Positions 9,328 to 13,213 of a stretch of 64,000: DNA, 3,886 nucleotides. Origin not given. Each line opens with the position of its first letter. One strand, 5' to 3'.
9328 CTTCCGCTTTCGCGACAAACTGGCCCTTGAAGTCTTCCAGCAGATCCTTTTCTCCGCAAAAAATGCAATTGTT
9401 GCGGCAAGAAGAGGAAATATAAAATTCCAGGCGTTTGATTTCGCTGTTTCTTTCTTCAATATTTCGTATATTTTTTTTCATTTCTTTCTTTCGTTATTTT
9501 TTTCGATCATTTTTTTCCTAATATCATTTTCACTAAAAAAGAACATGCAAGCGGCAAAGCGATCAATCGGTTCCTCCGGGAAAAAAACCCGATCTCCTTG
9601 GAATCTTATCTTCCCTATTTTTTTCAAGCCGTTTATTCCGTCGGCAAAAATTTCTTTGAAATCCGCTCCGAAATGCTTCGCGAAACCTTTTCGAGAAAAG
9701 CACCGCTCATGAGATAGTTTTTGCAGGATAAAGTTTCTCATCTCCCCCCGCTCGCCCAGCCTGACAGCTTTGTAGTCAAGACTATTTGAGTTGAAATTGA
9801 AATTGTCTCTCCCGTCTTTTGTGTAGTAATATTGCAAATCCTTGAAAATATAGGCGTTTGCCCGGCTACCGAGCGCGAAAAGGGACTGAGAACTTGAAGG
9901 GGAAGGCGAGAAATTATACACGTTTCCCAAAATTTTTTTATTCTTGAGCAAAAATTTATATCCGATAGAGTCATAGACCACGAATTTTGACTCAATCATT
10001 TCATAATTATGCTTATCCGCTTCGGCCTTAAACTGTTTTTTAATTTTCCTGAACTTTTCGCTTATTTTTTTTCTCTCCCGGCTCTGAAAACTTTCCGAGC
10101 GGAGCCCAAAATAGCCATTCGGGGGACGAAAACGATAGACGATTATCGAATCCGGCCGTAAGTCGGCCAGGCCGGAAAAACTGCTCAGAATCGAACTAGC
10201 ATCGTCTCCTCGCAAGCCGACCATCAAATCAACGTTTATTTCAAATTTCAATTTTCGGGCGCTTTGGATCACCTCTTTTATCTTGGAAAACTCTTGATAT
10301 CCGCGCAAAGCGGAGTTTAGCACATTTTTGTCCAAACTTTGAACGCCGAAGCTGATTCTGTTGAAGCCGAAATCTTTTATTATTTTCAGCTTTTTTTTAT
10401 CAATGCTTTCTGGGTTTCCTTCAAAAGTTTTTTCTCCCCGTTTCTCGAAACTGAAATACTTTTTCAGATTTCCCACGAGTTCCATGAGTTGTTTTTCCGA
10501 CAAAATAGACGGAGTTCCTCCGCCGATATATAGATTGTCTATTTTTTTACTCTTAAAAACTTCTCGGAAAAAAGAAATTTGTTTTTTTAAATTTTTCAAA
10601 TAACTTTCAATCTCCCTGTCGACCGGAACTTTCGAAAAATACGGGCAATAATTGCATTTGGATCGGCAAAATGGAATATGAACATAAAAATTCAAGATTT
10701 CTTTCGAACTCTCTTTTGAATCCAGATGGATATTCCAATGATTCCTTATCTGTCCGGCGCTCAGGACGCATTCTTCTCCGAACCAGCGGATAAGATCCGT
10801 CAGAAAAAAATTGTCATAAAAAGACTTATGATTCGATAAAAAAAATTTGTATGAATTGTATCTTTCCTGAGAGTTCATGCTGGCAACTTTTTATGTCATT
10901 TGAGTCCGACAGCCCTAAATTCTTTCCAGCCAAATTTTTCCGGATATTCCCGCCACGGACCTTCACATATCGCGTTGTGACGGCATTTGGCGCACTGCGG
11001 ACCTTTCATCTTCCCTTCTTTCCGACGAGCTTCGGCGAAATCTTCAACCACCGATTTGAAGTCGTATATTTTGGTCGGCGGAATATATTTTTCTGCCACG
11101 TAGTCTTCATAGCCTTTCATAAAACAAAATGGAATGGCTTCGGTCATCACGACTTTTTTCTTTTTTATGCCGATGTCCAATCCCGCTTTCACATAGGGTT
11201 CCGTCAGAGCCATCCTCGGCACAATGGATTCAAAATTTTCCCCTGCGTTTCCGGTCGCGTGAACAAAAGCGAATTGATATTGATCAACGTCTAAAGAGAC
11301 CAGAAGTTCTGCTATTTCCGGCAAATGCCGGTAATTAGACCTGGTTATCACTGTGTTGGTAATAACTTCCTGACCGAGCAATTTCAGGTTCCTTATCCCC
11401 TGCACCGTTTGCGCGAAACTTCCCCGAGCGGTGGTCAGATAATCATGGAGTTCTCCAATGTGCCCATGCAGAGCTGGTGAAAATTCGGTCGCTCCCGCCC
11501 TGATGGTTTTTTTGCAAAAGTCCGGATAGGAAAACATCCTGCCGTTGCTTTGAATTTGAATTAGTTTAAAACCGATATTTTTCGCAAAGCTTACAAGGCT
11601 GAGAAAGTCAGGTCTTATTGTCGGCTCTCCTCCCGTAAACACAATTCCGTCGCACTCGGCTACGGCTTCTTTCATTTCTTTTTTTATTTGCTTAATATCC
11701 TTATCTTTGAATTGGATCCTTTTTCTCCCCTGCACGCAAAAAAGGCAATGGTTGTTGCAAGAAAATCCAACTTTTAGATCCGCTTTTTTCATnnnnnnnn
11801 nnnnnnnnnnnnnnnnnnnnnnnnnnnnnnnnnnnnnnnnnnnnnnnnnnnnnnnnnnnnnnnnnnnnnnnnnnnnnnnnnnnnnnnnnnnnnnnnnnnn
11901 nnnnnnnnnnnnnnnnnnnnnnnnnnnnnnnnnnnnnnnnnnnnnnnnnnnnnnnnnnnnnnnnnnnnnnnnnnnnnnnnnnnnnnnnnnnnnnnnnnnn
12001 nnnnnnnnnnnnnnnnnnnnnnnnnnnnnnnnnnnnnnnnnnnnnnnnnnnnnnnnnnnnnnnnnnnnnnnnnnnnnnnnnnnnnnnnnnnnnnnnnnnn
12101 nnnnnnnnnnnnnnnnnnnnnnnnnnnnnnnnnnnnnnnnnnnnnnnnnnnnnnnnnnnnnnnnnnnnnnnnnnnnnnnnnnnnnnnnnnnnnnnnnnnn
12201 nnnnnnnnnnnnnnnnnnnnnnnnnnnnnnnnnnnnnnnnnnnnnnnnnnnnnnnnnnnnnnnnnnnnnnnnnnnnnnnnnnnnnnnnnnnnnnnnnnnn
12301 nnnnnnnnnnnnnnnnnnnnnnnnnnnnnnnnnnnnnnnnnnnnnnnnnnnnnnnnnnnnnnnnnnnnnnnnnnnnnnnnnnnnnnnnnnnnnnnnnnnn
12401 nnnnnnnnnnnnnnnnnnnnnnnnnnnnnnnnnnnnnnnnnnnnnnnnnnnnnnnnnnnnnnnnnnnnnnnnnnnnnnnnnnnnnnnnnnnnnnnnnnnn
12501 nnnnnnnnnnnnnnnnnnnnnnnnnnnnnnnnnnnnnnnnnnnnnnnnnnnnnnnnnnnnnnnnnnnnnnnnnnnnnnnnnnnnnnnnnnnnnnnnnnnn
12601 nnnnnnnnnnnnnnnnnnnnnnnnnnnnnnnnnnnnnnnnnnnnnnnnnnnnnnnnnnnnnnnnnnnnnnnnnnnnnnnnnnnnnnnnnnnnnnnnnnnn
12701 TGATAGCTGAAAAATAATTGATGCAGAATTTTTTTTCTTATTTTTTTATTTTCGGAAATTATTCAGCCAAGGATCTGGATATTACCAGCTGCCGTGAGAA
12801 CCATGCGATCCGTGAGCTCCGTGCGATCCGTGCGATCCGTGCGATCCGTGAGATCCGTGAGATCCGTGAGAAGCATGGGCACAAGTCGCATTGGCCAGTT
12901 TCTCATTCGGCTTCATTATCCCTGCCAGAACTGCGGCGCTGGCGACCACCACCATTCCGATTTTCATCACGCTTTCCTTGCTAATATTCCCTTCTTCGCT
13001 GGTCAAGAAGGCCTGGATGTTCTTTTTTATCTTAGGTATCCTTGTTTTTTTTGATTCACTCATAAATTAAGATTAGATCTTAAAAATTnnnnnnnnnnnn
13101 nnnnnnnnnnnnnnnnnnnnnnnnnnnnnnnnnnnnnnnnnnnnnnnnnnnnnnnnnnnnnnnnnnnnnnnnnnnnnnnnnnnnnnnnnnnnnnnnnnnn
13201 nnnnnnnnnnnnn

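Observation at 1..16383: Expanded radical-SAM mega-operon around a His-Gly-Ser repeat precursor (Hxs-like, about ten rSAM genes)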

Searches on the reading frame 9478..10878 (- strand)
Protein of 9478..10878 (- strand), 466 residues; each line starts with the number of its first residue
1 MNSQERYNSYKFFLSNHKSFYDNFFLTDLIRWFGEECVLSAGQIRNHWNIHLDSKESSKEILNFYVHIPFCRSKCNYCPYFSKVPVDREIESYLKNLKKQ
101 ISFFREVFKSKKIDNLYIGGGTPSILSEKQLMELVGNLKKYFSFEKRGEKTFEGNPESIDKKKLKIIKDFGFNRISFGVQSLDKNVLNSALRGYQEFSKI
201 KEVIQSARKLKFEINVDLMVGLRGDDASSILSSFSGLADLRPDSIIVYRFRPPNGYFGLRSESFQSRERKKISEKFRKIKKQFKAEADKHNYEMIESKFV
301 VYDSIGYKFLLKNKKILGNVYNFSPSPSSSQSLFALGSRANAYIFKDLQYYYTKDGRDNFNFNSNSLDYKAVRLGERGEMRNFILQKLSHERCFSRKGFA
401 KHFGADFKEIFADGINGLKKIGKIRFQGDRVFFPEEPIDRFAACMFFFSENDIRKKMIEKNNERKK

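Call 6: search_protein_families(library=ncbifam, proteins=[window:9478-10878:-], max_evalue=0.001)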
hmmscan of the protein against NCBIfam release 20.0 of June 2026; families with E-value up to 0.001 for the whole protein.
window:9478-10878:- (466 aa): 25 families
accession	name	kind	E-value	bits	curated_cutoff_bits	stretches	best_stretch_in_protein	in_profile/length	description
TIGR03994.1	rSAM_HemZ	equivalog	1.8e-43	149.2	321.4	1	55-250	78-276/401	coproporphyrinogen dehydrogenase HemZ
NF006064.0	PRK08207.2-2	equivalog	2.9e-43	148.6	504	1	59-365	142-450/465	coproporphyrinogen III oxidase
NF006067.1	PRK08208.1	equivalog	1e-42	146.6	380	1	55-249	29-226/427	STM4012 family radical SAM protein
TIGR00538.1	hemN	equivalog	2.4e-41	142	324.95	1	52-421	40-408/454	oxygen-independent coproporphyrinogen III oxidase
TIGR04107.1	rSAM_HutW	equivalog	1.5e-39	136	400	1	39-251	19-231/419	heme anaerobic degradation radical SAM methyltransferase ChuW/HutW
TIGR00539.1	hemN_rel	equivalog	4.4e-38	131.3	205.4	1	64-250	3-189/361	radical SAM family heme chaperone HemW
NF006060.0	PRK08207.1-3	equivalog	2.7e-33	115.5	653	1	57-341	145-434/477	coproporphyrinogen III oxidase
NF005133.0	PRK06582.1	equivalog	2e-32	112.7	597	1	58-223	8-172/390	coproporphyrinogen III oxidase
NF004567.0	PRK05904.1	equivalog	1e-26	94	355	1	60-283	5-223/353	coproporphyrinogen III oxidase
NF006385.0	PRK08629.1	equivalog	1.2e-25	90.2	355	1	63-250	54-236/439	coproporphyrinogen III oxidase family protein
NF006061.0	PRK08207.1-4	equivalog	1.7e-24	86.5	702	1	62-334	174-436/501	coproporphyrinogen III oxidase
NF006063.0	PRK08207.2-1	equivalog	1.1e-21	77.1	1074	1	59-248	190-384/518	coproporphyrinogen III oxidase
NF006062.0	PRK08207.1-5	equivalog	5.7e-21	74.9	1007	1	58-252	145-345/476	coproporphyrinogen III oxidase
NF006066.0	PRK08207.2-5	equivalog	2.9e-20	72.4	1117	1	55-249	184-383/518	coproporphyrinogen III oxidase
NF006059.0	PRK08207.1-1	equivalog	1.8e-18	66.5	1012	1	59-327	169-427/496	coproporphyrinogen III oxidase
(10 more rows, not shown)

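Call 7: search_protein_families(library=pfam, proteins=[window:9478-10878:-], max_evalue=0.01)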
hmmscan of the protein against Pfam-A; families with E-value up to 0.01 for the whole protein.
window:9478-10878:- (466 aa): 1 family
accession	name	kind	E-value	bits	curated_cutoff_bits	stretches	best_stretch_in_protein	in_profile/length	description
PF04055.27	Radical_SAM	-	6.1e-18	66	29.5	1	65-229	1-158/166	Radical SAM superfamily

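Call 55: search_solved_structures(query=window:9478-10878:-, max_evalue=0.001)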
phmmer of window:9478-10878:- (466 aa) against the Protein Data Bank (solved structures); distinct sequences matched with E-value up to 0.001: 2.
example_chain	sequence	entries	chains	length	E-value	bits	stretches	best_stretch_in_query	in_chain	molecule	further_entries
1olt_A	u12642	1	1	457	1.4e-23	87.1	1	61-251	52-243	OXYGEN-INDEPENDENT COPROPORPHYRINOGEN III OXIDASE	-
9p2u_A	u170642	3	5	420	9.1e-23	84.3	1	52-261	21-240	Radical S-adenosylmethionine methyltransferase NocN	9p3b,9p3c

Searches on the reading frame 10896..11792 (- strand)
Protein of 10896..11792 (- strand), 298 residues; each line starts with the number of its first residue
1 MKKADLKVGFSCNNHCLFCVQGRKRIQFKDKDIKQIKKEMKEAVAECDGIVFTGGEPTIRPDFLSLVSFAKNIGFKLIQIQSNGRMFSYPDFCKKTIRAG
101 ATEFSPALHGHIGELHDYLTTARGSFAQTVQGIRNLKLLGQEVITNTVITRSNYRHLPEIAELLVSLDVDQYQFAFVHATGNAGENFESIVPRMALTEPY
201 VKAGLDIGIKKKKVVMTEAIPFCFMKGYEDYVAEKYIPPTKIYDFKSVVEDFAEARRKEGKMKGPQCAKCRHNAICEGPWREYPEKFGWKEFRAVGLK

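Call 5: search_protein_families(library=ncbifam, proteins=[window:10896-11792:-], max_evalue=0.01)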
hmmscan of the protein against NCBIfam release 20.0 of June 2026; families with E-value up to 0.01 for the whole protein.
window:10896-11792:- (298 aa): 49 families (the best 25 are shown)
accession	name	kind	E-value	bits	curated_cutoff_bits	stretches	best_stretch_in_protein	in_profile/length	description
NF038332.1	rSAM_rare_HxsC4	exception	4e-48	164.3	500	2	5-244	17-262/335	radical SAM protein HxsC4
TIGR03977.1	rSAM_pair_HxsC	equivalog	9.3e-31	106.8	267.9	1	10-242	33-270/292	His-Xaa-Ser system radical SAM maturase HxsC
TIGR04053.2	TIGR04053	equivalog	3e-21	76.1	395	1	15-189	24-197/366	TIGR04053 family radical SAM/SPASM domain-containing protein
TIGR04054.1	rSAM_NirJ1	equivalog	9.4e-21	73.9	650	1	11-182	45-215/387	putative heme d1 biosynthesis radical SAM protein NirJ1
TIGR04545.1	rSAM_ahbD_hemeb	equivalog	4.6e-20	72.3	500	1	8-186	6-184/339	heme b synthase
TIGR04051.1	rSAM_NirJ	equivalog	5e-18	65.2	515.45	1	12-185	12-184/354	heme d1 biosynthesis radical SAM protein NirJ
TIGR04546.1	rSAM_ahbC_deAc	equivalog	3.5e-17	62.3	650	1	11-182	48-218/390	12,18-didecarboxysiroheme deacetylase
TIGR04055.1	rSAM_NirJ2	equivalog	2.1e-16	60.4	500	1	11-223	9-215/326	putative heme d1 biosynthesis radical SAM protein NirJ2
TIGR04466.1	rSAM_BlsE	equivalog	7e-16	58.6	400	1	11-176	12-174/327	cytosylglucuronate decarboxylase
NF045646.2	rSAM_Se_TrsS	equivalog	1.4e-14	53.5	490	1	6-161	90-248/441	radical SAM (seleno)protein TrsS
TIGR04251.1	SCM_rSAM_ScmF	equivalog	2.3e-14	53.6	400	1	11-182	13-187/353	SynChlorMet cassette radical SAM/SPASM protein ScmF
TIGR04347.1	pseudo_SAM_Halo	equivalog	2.5e-14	53.4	525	1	11-183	47-218/390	TIGR04347 family pseudo-SAM/SPASM protein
TIGR04303.1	GeoRSP_rSAM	equivalog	6.7e-14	52.2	400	1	4-181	3-181/325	GeoRSP system radical SAM/SPASM protein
TIGR04133.1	rSAM_w_lipo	hypoth_equivalog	8e-14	51.3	425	1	10-207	32-227/350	TIGR04133 family radical SAM/SPASM protein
NF045574.1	sacti_mat_StsB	exception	9.4e-14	51.1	625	1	11-178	105-270/466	StsB family radical SAM/SPASM domain sactipeptide maturase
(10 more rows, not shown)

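Call 8: search_protein_families(library=pfam, proteins=[window:10896-11792:-], max_evalue=0.01)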
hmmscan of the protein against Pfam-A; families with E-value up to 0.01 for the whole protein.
window:10896-11792:- (298 aa): 1 family
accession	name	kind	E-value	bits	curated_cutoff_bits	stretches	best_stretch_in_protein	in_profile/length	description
PF04055.27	Radical_SAM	-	8.6e-21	75.2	29.5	1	9-164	4-166/166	Radical SAM superfamily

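Call 39: search_protein_families(library=padloc, proteins=[window:10896-11792:-], max_evalue=0.001)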
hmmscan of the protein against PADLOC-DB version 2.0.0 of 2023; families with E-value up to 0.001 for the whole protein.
window:10896-11792:- (298 aa): 2 families
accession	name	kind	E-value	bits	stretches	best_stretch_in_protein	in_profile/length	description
PDLC02904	pVip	-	2e-12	45.2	1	11-173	12-171/262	Viperins associated with kinases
PDLC02903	pVip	-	9e-11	39.7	1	11-117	9-116/257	Viperins not associated with kinases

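Call 53: search_solved_structures(query=window:10896-11792:-, max_evalue=0.001)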
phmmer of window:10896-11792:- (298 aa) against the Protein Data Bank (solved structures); distinct sequences matched with E-value up to 0.001: 4.
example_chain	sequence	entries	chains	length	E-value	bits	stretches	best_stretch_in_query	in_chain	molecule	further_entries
7vob_C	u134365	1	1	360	4.3e-11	45.8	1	11-175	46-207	Cytosylglucuronate decarboxylase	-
7voc_C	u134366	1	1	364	4.4e-11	45.8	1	11-175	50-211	Cytosylglucuronate decarboxylase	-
7tol_A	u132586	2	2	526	1.1e-09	41.2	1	5-140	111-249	glycerol dibiphytanyl glycerol tetraether - macrocyclic archaeol synthase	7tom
6efn_A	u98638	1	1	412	0.0004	23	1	6-190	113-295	Sporulation killing factor maturation protein SkfB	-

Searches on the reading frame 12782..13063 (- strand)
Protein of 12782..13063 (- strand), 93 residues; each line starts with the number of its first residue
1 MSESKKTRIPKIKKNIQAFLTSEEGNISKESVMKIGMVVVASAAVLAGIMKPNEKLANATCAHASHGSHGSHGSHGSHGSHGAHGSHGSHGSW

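Call 5: search_protein_families(library=ncbifam, proteins=[window:12782-13063:-], max_evalue=0.01)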
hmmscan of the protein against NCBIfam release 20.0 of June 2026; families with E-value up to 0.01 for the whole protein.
window:12782-13063:- (93 aa): 5 families
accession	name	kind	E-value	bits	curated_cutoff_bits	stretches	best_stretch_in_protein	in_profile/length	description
NF038313.3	HisXaaSer_A4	exception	4.9e-16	59.4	55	1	9-93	2-93/93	His-Xaa-Ser repeat protein HxsA4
NF038309.1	HisXaaSer_A3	equivalog_domain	7.3e-16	57.7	65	1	9-92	2-78/81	His-Xaa-Ser repeat protein HxsA3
NF038296.1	HisXaaSer_A2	equivalog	8.8e-07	29.9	48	1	21-80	36-94/96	His-Xaa-Ser repeat protein HxsA2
NF038329.2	gly_rich_SclB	equivalog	0.0044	16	325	1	67-88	168-189/442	LPXTG-anchored collagen-like adhesin Scl2/SclB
TIGR03979.1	His_Ser_Rich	equivalog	0.0046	16.9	121.65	1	53-80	47-74/190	His-Xaa-Ser repeat protein HxsA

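Call 8: search_protein_families(library=pfam, proteins=[window:12782-13063:-], max_evalue=0.01)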
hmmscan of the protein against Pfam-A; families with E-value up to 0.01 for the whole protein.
window:12782-13063:- (93 aa): 1 family
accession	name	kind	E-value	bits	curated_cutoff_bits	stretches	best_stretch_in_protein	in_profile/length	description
PF01391.23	Collagen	-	0.00013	22.1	27.2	1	66-91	30-55/60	Collagen triple helix repeat (20 copies)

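Call 39: search_protein_families(library=padloc, proteins=[window:12782-13063:-], max_evalue=0.001)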
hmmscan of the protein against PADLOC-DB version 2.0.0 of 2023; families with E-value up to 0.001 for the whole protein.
window:12782-13063:- (93 aa): 0 families

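Call 75: search_protein_representatives(protein=window:12782-13063:-)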
Query: 93 residues. Proteins with E-value up to 0.001 (for the whole library): 319; up to 1e-10: 43; up to 1e-30: 0. The best 150 are listed.
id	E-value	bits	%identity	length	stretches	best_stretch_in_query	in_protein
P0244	2.4e-26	107.8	64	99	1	1-92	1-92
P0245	7.7e-23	96.5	57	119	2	7-92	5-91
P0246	3.7e-21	91.2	54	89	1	4-83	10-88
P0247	5.0e-21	90.8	61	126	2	6-92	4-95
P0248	4.0e-20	87.9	55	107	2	7-92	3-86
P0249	8.8e-20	86.8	53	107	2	4-91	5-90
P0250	6.6e-19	84.0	49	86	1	5-93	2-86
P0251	1.3e-18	83.0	57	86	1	5-82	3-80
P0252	4.6e-18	81.3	53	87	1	7-83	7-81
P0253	1.0e-17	80.2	50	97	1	4-92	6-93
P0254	1.3e-17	79.9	51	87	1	7-93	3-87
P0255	1.5e-17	79.7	52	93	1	7-85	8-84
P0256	6.6e-17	77.6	51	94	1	1-78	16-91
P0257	1.8e-16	76.2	53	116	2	7-92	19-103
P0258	2.5e-16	75.8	52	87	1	8-93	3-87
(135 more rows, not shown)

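Call 82: list_cluster_members(proteins=[window:12782-13063:-, window:15925-16383:-, window:15712-15915:-, window:10896-11792:-, window:11789-12700:-, window:13089-14099:-, window:7574-8515:-, window:6159-7577:-, window:16465-17520:-])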
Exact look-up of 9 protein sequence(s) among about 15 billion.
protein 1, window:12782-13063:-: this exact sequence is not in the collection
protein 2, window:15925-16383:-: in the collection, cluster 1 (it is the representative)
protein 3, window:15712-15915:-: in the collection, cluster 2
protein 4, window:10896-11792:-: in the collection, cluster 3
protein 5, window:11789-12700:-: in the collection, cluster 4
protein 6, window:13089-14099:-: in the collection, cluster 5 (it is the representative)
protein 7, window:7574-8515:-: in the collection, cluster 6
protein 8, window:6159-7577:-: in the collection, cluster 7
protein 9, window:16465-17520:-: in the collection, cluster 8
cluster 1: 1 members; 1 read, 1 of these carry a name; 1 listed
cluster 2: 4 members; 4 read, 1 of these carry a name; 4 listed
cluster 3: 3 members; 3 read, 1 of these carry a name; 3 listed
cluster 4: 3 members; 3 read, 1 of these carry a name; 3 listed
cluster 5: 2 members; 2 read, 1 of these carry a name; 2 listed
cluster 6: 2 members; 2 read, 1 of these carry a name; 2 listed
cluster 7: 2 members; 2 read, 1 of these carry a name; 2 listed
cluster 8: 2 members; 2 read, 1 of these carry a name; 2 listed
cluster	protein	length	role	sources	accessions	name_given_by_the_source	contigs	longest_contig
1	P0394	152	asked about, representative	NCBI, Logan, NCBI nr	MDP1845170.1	MAG: His-Xaa-Ser system protein HxsD [Candidatus Moranbacteria bacterium] | His-Xaa-Ser system protein HxsD [Candidatus Moranbacteria bacterium]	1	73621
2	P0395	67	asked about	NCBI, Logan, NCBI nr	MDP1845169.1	MAG: HxsD-like protein [Candidatus Moranbacteria bacterium] | HxsD-like protein [Candidatus Moranbacteria bacterium]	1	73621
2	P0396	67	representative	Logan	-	-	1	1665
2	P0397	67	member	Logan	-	-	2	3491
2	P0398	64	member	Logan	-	-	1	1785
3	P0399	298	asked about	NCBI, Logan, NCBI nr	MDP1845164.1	MAG: radical SAM protein [Candidatus Moranbacteria bacterium] | radical SAM protein [Candidatus Moranbacteria bacterium]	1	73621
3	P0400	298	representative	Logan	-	-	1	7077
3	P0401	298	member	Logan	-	-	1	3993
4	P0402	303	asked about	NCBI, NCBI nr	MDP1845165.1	MAG: radical SAM protein [Candidatus Moranbacteria bacterium] | radical SAM protein [Candidatus Moranbacteria bacterium]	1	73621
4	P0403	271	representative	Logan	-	-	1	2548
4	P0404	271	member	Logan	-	-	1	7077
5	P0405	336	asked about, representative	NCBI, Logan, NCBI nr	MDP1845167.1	MAG: hypothetical protein Q8L09_00280 [Candidatus Moranbacteria bacterium] | hypothetical protein [Candidatus Moranbacteria bacterium]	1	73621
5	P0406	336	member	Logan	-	-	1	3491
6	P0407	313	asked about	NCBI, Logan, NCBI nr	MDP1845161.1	MAG: radical SAM protein [Candidatus Moranbacteria bacterium] | radical SAM protein [Candidatus Moranbacteria bacterium]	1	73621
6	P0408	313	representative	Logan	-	-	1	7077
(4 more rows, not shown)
